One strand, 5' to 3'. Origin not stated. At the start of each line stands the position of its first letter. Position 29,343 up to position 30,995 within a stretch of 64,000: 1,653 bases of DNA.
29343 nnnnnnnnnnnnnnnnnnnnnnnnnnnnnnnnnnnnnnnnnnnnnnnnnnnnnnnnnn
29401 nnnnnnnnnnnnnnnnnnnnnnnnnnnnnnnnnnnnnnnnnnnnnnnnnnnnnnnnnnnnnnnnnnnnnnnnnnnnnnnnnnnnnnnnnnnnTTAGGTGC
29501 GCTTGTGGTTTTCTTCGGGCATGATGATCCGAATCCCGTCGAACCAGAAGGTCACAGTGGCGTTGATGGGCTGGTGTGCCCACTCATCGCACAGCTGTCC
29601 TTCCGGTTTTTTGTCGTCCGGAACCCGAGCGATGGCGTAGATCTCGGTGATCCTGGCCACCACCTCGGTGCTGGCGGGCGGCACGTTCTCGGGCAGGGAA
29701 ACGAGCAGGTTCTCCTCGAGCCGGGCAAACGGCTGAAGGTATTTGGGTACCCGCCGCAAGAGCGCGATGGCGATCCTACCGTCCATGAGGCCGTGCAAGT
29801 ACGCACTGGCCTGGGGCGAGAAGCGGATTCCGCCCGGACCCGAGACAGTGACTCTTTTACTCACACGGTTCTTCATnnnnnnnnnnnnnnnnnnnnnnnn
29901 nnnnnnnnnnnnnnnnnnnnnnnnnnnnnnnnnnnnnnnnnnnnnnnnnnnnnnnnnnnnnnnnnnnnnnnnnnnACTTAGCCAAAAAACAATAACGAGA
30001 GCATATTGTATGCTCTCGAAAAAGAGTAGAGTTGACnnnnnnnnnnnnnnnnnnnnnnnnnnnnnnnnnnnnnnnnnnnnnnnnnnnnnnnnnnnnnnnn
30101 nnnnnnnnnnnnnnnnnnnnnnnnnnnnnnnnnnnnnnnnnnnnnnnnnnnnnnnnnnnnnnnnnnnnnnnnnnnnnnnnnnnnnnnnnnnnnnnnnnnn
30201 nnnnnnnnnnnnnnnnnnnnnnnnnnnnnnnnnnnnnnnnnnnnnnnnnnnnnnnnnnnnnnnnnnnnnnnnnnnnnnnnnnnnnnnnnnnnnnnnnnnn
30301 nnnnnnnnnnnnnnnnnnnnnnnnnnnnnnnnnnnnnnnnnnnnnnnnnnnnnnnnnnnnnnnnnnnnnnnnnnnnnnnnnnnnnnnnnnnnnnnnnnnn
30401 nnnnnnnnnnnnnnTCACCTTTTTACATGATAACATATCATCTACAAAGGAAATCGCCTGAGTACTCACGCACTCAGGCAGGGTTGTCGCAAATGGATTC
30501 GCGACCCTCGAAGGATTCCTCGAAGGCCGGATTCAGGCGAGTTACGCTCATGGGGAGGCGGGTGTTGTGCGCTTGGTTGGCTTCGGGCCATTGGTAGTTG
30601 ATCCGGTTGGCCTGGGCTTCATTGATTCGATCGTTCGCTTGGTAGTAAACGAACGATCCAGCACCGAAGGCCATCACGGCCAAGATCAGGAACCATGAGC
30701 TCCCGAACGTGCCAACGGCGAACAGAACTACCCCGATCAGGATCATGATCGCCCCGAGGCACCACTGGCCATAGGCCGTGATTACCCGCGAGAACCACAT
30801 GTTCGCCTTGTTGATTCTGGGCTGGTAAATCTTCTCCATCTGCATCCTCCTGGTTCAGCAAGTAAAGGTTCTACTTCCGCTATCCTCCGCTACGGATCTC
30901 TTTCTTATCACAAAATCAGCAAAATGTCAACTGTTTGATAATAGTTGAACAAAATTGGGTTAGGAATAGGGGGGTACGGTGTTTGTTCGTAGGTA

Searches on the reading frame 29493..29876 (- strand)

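Call 5: search_protein_families(library=pfam, proteins=[window:29493-29876:-], max_evalue=0.1)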
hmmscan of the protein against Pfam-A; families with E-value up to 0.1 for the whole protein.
window:29493-29876:- (127 aa): 1 family
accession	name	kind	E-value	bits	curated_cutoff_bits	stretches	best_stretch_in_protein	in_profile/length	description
PF20109.4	Trans_reg_dom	-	0.0041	17.9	23.8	1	20-62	4-40/60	Proteobacterial transcriptional regulator-like domain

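Call 19: search_protein_families(library=ncbifam, proteins=[window:29493-29876:-], max_evalue=0.01)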
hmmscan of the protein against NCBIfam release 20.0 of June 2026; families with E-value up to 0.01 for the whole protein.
window:29493-29876:- (127 aa): 0 families

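Call 65: search_protein_families(library=padloc, proteins=[window:29493-29876:-], max_evalue=0.01)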
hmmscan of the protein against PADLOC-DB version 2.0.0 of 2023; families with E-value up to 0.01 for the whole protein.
window:29493-29876:- (127 aa): 0 families

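Call 66: search_protein_families(library=phrogs, proteins=[window:29493-29876:-], max_evalue=0.01)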
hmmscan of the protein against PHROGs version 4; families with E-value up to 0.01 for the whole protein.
window:29493-29876:- (127 aa): 0 families

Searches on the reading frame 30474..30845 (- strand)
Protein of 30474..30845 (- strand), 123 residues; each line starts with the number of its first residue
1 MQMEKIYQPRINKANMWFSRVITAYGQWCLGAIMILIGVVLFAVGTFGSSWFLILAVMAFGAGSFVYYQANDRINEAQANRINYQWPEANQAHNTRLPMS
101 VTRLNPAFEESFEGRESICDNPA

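Call 5: search_protein_families(library=pfam, proteins=[window:30474-30845:-], max_evalue=0.1)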
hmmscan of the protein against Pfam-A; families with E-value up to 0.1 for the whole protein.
window:30474-30845:- (123 aa): 5 families
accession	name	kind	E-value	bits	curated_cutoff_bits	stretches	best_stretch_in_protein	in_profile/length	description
PF00487.30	FA_desaturase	-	0.0048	17.1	29.7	1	6-72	114-186/253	Fatty acid desaturase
PF13567.11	DUF4131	-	0.019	15.1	31.6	1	28-73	8-54/165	Domain of unknown function (DUF4131)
PF19744.4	DUF6232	-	0.033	15.1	27.4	1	28-70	37-75/117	Family of unknown function (DUF6232)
PF12650.12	DUF3784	-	0.081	13.6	28.1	0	30-65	46-84/94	Domain of unknown function (DUF3784)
PF20990.2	DUF2207_C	-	0.089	12.9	33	1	21-73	134-188/247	Predicted membrane protein (DUF2207) C-terminal domain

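Call 19: search_protein_families(library=ncbifam, proteins=[window:30474-30845:-], max_evalue=0.01)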
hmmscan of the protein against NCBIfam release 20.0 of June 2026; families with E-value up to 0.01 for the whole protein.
window:30474-30845:- (123 aa): 0 families

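Call 65: search_protein_families(library=padloc, proteins=[window:30474-30845:-], max_evalue=0.01)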
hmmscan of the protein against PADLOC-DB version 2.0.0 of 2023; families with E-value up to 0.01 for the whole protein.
window:30474-30845:- (123 aa): 0 families

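Call 66: search_protein_families(library=phrogs, proteins=[window:30474-30845:-], max_evalue=0.01)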
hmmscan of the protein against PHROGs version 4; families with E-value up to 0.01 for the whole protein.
window:30474-30845:- (123 aa): 0 families
